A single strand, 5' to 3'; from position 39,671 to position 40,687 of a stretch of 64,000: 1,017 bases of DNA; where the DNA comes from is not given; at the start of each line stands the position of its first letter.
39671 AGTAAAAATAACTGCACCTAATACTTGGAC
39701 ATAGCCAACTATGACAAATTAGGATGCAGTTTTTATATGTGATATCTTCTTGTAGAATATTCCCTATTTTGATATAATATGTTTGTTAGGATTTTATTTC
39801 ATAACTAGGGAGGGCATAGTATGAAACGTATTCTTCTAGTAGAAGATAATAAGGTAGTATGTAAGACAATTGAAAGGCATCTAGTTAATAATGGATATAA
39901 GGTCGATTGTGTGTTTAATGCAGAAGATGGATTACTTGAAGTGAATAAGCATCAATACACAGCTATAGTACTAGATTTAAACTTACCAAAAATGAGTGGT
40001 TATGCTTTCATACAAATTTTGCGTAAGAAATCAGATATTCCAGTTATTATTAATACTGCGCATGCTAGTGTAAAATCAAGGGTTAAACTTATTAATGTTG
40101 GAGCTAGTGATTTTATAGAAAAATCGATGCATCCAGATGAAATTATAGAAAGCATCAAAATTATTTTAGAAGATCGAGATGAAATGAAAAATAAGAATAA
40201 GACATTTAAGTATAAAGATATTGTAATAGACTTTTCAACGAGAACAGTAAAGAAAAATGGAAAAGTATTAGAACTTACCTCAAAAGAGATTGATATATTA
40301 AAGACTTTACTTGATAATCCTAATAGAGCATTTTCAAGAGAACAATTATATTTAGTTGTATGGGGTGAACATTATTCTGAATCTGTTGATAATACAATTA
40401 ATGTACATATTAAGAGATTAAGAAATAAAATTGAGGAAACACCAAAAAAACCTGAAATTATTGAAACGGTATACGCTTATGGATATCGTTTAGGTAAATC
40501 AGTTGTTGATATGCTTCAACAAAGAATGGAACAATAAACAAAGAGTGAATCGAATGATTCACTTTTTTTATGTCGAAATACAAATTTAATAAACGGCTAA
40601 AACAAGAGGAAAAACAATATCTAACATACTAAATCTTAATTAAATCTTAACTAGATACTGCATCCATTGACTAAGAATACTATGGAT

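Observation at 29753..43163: Three-module SipW-type signal peptidase / secreted-subunit locus with its own phosphorelay: candidate uncharacterised surface-fibre or matrix system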

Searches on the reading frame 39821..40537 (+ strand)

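Call 33: search_protein_families(library=pfam, proteins=[window:39821-40537:+], max_evalue=0.001)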
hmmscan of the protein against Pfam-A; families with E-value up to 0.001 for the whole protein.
window:39821-40537:+ (238 aa): 2 families
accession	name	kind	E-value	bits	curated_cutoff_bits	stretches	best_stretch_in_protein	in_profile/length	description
PF00486.34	Trans_reg_C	-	5.9e-26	90.8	26.2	1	147-224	1-77/77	Transcriptional regulatory protein, C terminal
PF00072.30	Response_reg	-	9.5e-25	87.4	30.2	1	4-112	1-110/111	Response regulator receiver domain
